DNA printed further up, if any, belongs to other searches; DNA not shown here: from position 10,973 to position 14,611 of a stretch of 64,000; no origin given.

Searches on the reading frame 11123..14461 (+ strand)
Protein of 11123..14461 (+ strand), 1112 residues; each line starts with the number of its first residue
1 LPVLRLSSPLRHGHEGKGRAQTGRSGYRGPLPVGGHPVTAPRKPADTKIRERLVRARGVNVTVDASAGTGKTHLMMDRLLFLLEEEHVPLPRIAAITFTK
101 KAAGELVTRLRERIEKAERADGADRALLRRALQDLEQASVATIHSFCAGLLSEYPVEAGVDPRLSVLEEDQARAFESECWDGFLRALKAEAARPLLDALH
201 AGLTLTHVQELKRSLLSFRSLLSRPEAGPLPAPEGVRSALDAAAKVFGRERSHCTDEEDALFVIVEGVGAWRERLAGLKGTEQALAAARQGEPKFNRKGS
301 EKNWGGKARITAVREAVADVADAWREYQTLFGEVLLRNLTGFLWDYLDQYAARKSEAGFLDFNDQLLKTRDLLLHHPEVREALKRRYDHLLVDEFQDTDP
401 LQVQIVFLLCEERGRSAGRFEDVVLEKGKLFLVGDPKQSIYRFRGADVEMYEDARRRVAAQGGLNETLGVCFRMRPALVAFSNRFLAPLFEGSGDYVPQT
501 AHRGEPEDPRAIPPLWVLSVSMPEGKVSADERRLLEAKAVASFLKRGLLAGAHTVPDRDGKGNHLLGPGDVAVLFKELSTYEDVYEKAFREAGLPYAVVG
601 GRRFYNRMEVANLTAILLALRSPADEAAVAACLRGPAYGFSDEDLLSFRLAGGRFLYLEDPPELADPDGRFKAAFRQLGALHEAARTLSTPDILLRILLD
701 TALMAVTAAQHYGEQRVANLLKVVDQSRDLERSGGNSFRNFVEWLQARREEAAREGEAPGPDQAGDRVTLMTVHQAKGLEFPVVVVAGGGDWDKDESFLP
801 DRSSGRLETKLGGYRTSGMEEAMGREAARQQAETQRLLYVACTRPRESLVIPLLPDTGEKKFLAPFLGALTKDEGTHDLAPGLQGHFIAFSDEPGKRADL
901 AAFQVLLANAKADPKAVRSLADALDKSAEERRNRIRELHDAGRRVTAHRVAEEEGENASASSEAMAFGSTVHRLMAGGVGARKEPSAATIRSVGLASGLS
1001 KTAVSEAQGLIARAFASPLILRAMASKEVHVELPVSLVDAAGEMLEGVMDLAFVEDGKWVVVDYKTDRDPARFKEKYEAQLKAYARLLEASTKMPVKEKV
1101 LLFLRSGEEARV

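Call 35: search_protein_families(library=pfam, proteins=[window:11123-14461:+], max_evalue=0.00001)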
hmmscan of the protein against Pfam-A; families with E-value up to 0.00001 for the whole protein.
window:11123-14461:+ (1112 aa): 5 families
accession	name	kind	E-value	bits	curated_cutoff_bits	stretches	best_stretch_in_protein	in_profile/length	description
PF00580.27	UvrD-helicase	-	1.3e-53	182.9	23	1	53-457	8-269/271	UvrD/REP helicase N-terminal domain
PF13361.12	UvrD_C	-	3.2e-23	83.1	25.6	2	696-851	231-345/350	UvrD-like helicase C-terminal domain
PF13245.12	AAA_19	-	4.8e-14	53.1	25.1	1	60-444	13-134/134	AAA domain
PF12705.13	PDDEXK_1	-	1.4e-09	38.7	22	1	959-1100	29-185/247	PD-(D/E)XK nuclease superfamily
PF13538.12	UvrD_C_2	-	2.1e-08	34.3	27.4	0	768-789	2-23/52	UvrD-like helicase C-terminal domain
